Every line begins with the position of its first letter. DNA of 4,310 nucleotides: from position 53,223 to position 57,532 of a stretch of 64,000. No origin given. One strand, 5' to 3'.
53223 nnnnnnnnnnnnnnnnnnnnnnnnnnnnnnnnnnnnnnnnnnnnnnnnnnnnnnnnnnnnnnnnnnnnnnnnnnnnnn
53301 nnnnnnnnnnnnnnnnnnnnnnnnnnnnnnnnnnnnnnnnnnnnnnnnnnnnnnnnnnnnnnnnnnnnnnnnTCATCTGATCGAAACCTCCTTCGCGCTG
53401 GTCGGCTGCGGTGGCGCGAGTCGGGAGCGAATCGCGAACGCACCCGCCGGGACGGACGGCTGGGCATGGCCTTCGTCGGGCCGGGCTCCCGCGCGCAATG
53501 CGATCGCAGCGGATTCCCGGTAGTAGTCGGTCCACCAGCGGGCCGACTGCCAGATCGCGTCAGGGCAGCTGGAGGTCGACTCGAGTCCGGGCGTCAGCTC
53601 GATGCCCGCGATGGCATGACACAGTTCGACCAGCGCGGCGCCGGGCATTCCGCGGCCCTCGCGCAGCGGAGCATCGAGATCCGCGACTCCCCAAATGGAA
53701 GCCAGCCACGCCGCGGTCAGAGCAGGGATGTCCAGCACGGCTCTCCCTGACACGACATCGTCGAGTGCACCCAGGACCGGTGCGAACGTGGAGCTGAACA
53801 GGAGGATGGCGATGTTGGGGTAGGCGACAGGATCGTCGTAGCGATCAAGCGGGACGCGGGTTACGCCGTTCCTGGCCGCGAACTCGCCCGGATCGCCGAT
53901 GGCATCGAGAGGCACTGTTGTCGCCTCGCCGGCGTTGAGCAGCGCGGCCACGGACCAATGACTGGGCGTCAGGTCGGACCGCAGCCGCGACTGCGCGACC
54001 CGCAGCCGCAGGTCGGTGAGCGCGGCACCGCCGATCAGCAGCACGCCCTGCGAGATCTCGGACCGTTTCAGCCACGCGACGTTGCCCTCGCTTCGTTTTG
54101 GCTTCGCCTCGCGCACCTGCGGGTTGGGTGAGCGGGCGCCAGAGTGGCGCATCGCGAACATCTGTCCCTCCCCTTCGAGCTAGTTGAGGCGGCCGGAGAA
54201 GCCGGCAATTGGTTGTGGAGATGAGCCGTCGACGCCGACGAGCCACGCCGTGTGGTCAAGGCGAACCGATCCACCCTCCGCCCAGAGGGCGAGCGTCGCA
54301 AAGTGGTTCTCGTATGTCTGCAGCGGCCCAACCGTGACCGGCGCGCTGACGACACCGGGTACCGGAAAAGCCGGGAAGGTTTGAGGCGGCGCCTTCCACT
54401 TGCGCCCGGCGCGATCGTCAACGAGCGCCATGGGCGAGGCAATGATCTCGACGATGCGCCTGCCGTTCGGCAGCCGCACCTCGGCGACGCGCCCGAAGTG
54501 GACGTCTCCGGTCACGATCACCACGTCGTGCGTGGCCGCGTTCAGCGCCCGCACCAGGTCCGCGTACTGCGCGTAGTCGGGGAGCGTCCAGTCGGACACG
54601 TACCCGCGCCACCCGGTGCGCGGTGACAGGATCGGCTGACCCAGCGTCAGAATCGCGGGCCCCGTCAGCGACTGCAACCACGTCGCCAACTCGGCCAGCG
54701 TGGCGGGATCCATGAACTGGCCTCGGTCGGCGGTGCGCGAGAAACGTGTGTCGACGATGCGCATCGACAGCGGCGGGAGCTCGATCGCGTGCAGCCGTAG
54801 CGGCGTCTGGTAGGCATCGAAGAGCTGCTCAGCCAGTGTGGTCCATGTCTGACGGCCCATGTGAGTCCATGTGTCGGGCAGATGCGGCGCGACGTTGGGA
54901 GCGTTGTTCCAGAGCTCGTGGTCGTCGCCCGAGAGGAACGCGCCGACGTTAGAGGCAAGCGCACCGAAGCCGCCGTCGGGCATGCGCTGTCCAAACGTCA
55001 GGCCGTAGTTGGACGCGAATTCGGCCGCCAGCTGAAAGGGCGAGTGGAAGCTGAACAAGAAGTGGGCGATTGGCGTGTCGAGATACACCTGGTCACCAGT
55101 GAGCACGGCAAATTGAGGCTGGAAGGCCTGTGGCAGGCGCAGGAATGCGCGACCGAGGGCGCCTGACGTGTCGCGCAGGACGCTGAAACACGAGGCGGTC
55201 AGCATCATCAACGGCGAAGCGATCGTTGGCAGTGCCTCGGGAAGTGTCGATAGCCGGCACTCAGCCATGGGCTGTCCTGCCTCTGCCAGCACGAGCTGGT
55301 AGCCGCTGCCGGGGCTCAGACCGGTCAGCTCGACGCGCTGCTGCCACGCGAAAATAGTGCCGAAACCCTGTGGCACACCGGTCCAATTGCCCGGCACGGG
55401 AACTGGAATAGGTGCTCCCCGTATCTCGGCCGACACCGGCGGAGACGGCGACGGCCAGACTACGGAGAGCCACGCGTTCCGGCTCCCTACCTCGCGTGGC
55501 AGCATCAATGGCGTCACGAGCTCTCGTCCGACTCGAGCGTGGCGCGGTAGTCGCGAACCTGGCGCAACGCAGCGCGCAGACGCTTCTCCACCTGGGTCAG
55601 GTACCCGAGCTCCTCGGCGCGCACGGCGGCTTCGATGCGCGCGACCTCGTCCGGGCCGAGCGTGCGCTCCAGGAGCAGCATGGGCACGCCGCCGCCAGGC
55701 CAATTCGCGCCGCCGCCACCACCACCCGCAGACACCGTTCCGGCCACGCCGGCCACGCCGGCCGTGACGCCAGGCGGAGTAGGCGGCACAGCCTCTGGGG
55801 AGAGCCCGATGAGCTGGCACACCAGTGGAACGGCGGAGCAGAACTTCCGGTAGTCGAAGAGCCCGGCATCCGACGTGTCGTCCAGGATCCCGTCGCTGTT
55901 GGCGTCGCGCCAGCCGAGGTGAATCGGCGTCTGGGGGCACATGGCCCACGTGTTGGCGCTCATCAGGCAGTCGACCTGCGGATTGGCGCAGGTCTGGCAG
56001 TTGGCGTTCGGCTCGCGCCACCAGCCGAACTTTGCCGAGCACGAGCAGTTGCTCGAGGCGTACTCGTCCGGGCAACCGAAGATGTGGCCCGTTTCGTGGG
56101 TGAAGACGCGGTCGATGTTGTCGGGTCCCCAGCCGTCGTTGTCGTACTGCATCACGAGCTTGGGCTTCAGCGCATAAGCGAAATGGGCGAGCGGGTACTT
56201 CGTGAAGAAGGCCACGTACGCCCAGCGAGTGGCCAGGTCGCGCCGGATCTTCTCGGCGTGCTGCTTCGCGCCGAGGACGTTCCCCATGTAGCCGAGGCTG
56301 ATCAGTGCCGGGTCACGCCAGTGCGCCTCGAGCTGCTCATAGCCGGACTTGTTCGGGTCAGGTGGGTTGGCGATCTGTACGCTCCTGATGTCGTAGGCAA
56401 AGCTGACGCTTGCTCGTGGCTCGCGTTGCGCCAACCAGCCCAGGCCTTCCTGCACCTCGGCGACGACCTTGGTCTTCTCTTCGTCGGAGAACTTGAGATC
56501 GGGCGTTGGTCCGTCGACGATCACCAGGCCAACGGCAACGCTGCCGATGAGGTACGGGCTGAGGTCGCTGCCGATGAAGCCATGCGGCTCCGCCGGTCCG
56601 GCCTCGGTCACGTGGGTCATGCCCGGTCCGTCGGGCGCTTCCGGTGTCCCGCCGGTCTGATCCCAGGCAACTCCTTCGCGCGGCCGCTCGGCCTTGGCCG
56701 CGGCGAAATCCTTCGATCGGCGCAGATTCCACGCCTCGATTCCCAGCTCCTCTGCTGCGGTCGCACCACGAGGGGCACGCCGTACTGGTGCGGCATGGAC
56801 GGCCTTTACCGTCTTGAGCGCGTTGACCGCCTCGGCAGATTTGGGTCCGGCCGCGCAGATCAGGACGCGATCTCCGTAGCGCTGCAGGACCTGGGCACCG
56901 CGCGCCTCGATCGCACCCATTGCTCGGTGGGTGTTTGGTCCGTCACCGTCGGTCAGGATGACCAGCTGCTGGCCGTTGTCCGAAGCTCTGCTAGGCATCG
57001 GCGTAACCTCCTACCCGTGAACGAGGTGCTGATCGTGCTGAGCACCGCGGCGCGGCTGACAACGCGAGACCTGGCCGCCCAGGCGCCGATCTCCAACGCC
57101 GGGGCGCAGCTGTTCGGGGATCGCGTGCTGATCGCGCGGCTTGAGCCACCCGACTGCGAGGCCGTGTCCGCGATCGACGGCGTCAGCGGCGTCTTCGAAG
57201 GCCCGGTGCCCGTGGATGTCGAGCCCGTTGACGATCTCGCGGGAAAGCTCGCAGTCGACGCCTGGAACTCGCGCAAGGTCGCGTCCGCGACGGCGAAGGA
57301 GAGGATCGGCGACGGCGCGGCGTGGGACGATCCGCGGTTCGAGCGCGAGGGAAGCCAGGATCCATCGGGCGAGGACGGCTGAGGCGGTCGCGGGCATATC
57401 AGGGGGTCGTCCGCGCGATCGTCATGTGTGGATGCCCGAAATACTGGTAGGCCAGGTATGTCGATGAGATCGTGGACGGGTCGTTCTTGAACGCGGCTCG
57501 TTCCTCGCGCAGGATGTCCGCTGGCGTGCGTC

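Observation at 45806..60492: Frameshift-free ~15-kb locus with four proteases (2 membrane CHAT, 2 Zn metallopeptidases) plus MBL, PhoD-like and GMC enzymes: candidate undescribed proteolytic signalling/conflict system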

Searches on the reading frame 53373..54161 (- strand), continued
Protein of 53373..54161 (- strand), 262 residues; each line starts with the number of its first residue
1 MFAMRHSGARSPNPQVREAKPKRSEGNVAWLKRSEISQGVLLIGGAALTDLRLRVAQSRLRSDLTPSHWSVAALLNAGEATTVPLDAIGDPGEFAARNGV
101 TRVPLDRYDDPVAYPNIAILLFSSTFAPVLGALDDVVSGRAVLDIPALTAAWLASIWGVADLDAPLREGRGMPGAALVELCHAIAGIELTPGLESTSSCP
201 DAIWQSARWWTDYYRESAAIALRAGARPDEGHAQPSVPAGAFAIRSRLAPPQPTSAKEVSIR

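Call 85: search_protein_families(library=pfam, max_evalue=0.001, proteins=[L057:12463-14013:-, L057:14102-14977:-, L057:15079-16377:-, L057:16393-18402:-, L057:18710-19984:+, L057:7772-8272:+, L057:6872-7393:+, L057:5548-6009:-])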
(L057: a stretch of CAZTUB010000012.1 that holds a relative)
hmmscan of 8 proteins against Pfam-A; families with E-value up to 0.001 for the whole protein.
L057:12463-14013:- (516 aa): 1 family
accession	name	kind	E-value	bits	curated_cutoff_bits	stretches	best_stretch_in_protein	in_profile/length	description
PF01734.28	Patatin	-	1.8e-17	64.6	27.7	1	16-184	1-190/191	Patatin-like phospholipase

L057:14102-14977:- (291 aa): 0 families

L057:15079-16377:- (432 aa): 1 family
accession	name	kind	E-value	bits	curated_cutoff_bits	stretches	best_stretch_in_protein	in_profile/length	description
PF00753.33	Lactamase_B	-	0.00031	21.2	22.7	0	27-92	16-72/196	Metallo-beta-lactamase superfamily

L057:16393-18402:- (669 aa): 1 family
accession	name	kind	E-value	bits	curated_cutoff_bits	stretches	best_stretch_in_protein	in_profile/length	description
PF00082.27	Peptidase_S8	-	8e-38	130.8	21.8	1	289-658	7-288/288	Subtilase family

L057:18710-19984:+ (424 aa): 2 families
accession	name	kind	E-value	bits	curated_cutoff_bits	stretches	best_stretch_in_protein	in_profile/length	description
PF05193.26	Peptidase_M16_C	-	2.3e-42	145.4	23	1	172-345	2-181/181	Peptidase M16 inactive domain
PF00675.25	Peptidase_M16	-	1.1e-41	142.7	22.3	1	19-165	2-148/149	Insulinase (Peptidase family M16)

L057:7772-8272:+ (166 aa): 0 families

L057:6872-7393:+ (173 aa): 1 family
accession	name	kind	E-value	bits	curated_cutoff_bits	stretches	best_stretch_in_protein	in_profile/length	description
PF00072.30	Response_reg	-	4.9e-26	91.5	30.2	1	9-118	2-108/111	Response regulator receiver domain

L057:5548-6009:- (153 aa): 1 family
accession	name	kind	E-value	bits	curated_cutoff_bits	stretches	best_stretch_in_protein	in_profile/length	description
PF04075.20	F420H2_quin_red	-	1.8e-41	141.7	22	1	29-152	5-128/130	F420H(2)-dependent quinone reductase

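Call 98: find_related_loci(query=A1, collection=viral_contigs, flank=5000)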
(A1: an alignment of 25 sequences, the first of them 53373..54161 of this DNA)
Query A1 (262 aa) in viral_contigs; peptide patterns used: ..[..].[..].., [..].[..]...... (x = any residue, [..] = any of these).
61 stretches matched a pattern, but none encodes a relative of the query by tblastn (E <= 1e-3).

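Call 103: search_protein_representatives(alignment_id=A1)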
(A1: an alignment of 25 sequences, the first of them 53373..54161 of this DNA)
Query: 25 sequences, 263 profile positions. Proteins with E-value up to 0.001 (for the whole library): 457; up to 1e-10: 373; up to 1e-30: 187. The best 150 are listed.
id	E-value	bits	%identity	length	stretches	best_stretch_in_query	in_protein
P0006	1.5e-96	338.9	-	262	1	1-261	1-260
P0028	2.7e-88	311.9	-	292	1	18-254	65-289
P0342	1.8e-86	305.9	-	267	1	1-260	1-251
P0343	9.6e-86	303.5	-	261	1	1-258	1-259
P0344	2.0e-84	299.2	-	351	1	1-242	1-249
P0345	7.9e-84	297.2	-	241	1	1-239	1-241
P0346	1.9e-80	286.2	-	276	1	1-256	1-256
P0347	5.1e-80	284.7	-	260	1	1-254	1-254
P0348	7.5e-80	284.2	-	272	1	1-256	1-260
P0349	9.6e-80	283.8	-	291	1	3-250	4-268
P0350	1.3e-79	283.4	-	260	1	1-247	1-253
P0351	6.6e-78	277.8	-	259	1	1-227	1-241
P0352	1.4e-77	276.7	-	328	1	1-232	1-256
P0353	9.5e-77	274.0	-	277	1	1-236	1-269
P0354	1.9e-76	273.0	-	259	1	1-252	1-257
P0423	6.5e-61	222.1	-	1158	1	5-251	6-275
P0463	3.8e-48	180.3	-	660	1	109-230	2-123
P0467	1.3e-45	172.0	-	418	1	108-225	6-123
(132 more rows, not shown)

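Call 104: search_protein_families(library=pfam, max_evalue=0.001, proteins=[P0423, P0463, P0467, P0344, P0100])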
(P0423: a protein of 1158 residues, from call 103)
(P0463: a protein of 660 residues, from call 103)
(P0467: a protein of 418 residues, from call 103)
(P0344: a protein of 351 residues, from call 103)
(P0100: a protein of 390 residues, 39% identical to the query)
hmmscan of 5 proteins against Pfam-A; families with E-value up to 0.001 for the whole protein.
P0423 (1158 aa): 0 families

P0463 (660 aa): 0 families

P0467 (418 aa): 4 families
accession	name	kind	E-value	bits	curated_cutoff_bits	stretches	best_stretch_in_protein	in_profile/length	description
PF13450.12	NAD_binding_8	-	2e-07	31.6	21.9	1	167-196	1-30/68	NAD(P)-binding Rossmann-like domain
PF01266.30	DAO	-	9.9e-06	25.7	27.9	1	164-198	1-35/353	FAD dependent oxidoreductase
PF00890.30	FAD_binding_2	-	5.9e-05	22.9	20.4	1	164-195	1-32/414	FAD binding domain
PF07992.20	Pyr_redox_2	-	0.00046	20.1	26.1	1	163-197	1-35/291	Pyridine nucleotide-disulphide oxidoreductase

P0344 (351 aa): 0 families

P0100 (390 aa): 0 families

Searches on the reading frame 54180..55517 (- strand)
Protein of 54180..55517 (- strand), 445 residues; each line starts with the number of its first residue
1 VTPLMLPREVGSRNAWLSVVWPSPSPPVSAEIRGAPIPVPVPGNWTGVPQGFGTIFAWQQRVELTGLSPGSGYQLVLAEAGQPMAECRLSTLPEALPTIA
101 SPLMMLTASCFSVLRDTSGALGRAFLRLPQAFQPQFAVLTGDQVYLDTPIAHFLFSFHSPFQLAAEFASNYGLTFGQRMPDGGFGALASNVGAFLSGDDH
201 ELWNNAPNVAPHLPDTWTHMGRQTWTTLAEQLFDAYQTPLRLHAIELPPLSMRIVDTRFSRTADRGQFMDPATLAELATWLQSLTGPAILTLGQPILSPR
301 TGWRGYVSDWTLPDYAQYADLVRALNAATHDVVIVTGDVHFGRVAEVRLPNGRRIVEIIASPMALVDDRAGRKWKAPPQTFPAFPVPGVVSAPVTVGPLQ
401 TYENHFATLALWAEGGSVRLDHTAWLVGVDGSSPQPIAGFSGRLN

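Call 4: search_protein_families(library=pfam, max_evalue=0.01, proteins=[window:54180-55517:-])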
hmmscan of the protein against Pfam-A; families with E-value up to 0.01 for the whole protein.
window:54180-55517:- (445 aa): 1 family
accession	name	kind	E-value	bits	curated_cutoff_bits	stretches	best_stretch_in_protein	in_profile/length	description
PF09423.15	PhoD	-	7.1e-07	29.1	27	0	124-236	16-127/343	PhoD-like phosphatase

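Call 9: search_protein_families(library=padloc, max_evalue=0.01, proteins=[window:54180-55517:-])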
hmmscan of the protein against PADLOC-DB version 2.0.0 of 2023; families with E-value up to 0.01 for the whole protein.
window:54180-55517:- (445 aa): 0 families

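Call 10: search_protein_families(library=ncbifam, max_evalue=0.01, proteins=[window:54180-55517:-])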
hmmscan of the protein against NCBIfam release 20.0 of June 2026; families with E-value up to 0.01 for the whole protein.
window:54180-55517:- (445 aa): 0 families

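Call 33: search_solved_structures(query=window:54180-55517:-, max_evalue=1, show_alignments=1)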
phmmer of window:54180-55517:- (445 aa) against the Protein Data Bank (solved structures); distinct sequences matched with E-value up to 1: 0.

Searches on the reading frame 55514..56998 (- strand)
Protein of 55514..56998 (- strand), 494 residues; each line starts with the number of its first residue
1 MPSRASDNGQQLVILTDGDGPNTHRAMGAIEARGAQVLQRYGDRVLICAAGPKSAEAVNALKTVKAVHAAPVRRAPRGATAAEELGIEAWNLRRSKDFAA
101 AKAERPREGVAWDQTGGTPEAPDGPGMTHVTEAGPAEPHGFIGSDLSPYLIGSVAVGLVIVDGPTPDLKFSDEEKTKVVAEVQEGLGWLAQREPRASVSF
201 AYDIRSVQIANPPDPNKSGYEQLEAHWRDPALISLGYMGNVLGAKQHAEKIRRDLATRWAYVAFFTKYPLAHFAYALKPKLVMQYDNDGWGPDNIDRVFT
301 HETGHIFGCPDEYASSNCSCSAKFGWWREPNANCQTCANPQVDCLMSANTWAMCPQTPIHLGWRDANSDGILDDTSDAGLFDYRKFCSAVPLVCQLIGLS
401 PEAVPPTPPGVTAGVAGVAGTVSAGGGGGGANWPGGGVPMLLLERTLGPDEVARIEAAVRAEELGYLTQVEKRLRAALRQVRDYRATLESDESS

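Call 4: search_protein_families(library=pfam, max_evalue=0.01, proteins=[window:55514-56998:-])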
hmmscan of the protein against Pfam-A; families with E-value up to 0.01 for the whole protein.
window:55514-56998:- (494 aa): 1 family
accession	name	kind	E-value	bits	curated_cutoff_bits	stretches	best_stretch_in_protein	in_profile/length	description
PF13688.12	Reprolysin_5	-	0.00016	22.4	27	1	293-347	139-185/196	Metallo-peptidase family M12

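Call 9: search_protein_families(library=padloc, max_evalue=0.01, proteins=[window:55514-56998:-])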
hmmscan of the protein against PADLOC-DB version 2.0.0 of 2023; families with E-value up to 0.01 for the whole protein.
window:55514-56998:- (494 aa): 0 families

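Call 10: search_protein_families(library=ncbifam, max_evalue=0.01, proteins=[window:55514-56998:-])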
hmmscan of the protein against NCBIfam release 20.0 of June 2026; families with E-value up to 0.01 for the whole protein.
window:55514-56998:- (494 aa): 2 families
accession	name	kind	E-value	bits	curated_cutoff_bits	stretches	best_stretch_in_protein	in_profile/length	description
TIGR03296.1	M6dom_TIGR03296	domain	2.4e-05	24.4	110.8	1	280-317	153-188/286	M6 family metalloprotease domain-containing protein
NF033628.1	snapalysin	exception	0.00037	20.4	300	1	294-319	147-171/207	snapalysin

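Call 34: search_solved_structures(query=window:55514-56998:-, max_evalue=1, show_alignments=1)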
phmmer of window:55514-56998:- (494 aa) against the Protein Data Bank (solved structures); distinct sequences matched with E-value up to 1: 5.
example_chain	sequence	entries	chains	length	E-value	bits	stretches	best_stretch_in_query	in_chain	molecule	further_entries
1c7k_A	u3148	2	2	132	0.19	13.7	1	296-320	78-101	ZINC ENDOPROTEASE | ZINC PROTEASE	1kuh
4hx3_A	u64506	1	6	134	0.2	13.7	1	296-320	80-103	Extracellular small neutral protease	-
8pjs_A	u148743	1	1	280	0.21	13.6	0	86-163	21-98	SAKeCEref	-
6ie0_A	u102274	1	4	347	0.26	13.3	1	40-116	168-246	(R,R)-butanediol dehydrogenase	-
6dkh_A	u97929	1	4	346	0.56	12.2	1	36-116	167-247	L-idonate 5-dehydrogenase (NAD(P)(+))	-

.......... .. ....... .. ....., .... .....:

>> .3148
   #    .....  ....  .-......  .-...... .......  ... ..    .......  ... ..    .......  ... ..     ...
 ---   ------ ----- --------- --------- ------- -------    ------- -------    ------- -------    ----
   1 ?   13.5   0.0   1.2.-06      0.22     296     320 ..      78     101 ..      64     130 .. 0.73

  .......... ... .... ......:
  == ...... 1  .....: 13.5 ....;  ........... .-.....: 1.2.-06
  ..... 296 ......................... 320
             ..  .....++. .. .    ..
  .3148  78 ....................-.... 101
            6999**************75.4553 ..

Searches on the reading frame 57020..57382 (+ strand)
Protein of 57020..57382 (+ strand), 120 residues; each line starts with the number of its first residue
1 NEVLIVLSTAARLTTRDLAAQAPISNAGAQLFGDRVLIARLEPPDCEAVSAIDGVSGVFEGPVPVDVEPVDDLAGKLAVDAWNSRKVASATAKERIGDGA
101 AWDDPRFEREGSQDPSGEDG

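Call 15: search_protein_families(library=pfam, max_evalue=0.001, proteins=[window:57020-57382:+])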
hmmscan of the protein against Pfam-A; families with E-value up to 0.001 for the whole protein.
window:57020-57382:+ (120 aa): 0 families

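Call 83: search_protein_families(library=padloc, max_evalue=0.01, proteins=[window:57020-57382:+])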
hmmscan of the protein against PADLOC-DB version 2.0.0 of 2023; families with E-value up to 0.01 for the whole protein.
window:57020-57382:+ (120 aa): 0 families
